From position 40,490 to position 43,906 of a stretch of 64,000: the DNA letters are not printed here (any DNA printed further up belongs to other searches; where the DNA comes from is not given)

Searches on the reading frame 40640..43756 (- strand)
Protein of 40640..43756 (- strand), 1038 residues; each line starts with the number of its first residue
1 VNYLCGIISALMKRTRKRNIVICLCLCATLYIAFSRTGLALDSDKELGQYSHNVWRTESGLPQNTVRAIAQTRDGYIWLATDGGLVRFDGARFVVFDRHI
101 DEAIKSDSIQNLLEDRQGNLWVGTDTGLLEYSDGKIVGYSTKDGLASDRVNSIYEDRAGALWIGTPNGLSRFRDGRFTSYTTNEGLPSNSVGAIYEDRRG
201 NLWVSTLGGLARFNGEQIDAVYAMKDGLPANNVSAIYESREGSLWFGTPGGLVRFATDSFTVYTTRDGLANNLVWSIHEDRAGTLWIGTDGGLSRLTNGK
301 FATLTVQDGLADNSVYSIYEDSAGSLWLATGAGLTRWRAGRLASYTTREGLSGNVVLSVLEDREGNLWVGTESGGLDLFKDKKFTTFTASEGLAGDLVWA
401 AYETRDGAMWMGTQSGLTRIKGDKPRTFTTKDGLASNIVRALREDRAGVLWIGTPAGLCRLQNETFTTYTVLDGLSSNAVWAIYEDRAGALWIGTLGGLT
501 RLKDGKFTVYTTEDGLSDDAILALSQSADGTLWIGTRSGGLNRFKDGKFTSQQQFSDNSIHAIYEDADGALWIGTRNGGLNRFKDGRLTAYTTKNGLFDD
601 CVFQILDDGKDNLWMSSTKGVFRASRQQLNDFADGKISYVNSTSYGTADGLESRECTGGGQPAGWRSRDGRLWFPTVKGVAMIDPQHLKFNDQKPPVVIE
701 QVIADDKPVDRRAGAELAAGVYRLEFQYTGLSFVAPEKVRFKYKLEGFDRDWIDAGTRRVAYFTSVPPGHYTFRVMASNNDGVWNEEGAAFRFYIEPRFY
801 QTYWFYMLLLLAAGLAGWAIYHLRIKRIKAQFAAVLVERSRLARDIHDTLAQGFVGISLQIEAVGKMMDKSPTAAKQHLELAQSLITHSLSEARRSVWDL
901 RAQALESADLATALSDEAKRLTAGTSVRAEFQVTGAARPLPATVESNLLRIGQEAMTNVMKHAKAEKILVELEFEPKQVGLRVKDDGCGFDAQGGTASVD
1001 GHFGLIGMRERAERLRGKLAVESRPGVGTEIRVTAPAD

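Call 11: search_protein_families(library=pfam, proteins=[window:40640-43756:-], max_evalue=0.0001)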
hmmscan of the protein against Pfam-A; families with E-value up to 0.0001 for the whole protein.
window:40640-43756:- (1038 aa): 9 families
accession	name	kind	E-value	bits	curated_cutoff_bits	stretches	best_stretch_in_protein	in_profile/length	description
PF07494.17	Reg_prop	-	4.4e-85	269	20.4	6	555-577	2-24/24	Two component regulator propeller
PF07495.19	Y_Y_Y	-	2.4e-18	66.2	26.6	1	733-795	2-64/65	Y_Y_Y domain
PF07730.19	HisKA_3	-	7.7e-18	65.2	24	1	838-904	1-67/68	Histidine kinase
PF02518.31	HATPase_c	-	2e-12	47.9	26.4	1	945-1037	3-109/111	Histidine kinase-, DNA gyrase B-, and HSP90-like ATPase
PF23748.1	Beta-prop_LRRK2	-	1.2e-08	34.8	26.9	0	550-579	266-295/359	LRRK2 beta propeller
PF23907.1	DUF7249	-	1.7e-06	29.4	27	0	399-450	8-59/93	Family of unknown function (DUF7249)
PF16819.11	DUF5074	-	3.3e-05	23.5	27.2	0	63-104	181-227/353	Domain of unknown function (DUF5074)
PF15533.11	Ntox33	-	6.5e-05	23.8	28.4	0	191-209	33-53/65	Bacterial toxin 33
PF13581.12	HATPase_c_2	-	7.6e-05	23.2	27.4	0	926-994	10-83/127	Histidine kinase-like ATPase domain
